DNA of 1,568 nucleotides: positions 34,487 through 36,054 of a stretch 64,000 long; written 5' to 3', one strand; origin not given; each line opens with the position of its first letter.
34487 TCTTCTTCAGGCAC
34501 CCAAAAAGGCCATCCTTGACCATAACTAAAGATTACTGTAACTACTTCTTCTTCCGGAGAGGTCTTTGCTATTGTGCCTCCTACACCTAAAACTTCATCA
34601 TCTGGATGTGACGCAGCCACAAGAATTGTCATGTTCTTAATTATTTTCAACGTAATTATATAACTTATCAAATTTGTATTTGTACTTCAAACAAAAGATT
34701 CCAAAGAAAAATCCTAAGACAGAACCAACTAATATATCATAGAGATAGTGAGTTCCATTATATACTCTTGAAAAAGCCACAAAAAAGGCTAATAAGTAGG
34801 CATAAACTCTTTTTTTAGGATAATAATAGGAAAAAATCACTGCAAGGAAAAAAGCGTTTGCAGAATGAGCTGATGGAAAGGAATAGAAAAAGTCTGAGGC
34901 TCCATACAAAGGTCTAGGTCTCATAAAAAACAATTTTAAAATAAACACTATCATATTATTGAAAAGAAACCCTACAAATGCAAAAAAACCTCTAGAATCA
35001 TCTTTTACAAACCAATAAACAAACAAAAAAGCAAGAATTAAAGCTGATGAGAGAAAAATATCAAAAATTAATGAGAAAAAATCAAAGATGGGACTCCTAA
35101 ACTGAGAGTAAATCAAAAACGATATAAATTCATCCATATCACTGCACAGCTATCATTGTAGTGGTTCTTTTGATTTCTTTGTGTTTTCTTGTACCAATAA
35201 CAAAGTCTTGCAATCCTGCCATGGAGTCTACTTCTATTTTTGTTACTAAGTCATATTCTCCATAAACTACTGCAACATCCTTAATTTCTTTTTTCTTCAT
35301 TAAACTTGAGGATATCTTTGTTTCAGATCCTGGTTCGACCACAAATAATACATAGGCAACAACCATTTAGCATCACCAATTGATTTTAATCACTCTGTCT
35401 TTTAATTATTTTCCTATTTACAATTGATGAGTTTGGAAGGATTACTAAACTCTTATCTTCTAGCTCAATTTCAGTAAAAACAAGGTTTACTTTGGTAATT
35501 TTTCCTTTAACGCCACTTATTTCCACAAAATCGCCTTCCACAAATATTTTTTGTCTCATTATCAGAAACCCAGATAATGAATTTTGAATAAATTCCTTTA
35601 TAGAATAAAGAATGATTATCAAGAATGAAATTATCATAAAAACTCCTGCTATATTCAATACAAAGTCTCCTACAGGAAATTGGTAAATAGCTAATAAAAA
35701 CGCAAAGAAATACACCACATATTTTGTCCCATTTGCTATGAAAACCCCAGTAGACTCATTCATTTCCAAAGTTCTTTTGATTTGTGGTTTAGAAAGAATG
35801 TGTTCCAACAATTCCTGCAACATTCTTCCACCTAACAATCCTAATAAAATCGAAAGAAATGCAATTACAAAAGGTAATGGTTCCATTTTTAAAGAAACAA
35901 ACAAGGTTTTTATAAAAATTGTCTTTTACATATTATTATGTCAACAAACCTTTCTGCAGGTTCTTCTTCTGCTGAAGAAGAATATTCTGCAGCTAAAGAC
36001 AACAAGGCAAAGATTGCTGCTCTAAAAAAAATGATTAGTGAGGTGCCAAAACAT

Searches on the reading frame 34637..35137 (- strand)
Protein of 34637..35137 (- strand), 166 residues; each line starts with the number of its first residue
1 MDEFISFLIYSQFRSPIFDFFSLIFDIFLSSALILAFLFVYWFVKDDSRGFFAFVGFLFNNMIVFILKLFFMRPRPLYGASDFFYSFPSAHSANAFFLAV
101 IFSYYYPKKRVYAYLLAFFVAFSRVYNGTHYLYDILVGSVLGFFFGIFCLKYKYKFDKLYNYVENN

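Call 103: search_protein_families(library=pfam, proteins=[window:34637-35137:-], max_evalue=0.05)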
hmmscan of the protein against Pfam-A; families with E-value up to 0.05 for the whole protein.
window:34637-35137:- (166 aa): 4 families
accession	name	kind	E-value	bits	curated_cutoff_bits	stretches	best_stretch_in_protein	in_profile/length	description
PF01569.27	PAP2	-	1.5e-21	77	27.2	1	53-155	5-127/130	PAP2 superfamily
PF14378.12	PAP2_3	-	1.1e-10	42.1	27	1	75-143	115-185/190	PAP2 superfamily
PF14360.12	PAP2_C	-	1.3e-05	26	27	1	89-145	8-68/74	PAP2 superfamily C-terminal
PF13373.11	Dsc3_C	-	0.013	16.2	25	1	129-161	92-124/145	DSC E3 ubiquitin ligase complex subunit 3, C-terminal domain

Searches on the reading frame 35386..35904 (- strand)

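Call 103: search_protein_families(library=pfam, proteins=[window:35386-35904:-], max_evalue=0.05)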
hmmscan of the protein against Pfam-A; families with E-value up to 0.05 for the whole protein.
window:35386-35904:- (172 aa): 1 family
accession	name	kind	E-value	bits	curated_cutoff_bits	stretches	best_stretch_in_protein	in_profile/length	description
PF00924.24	MS_channel_2nd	-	4e-14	52.9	20.2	1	105-166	2-63/68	Mechanosensitive ion channel, beta-domain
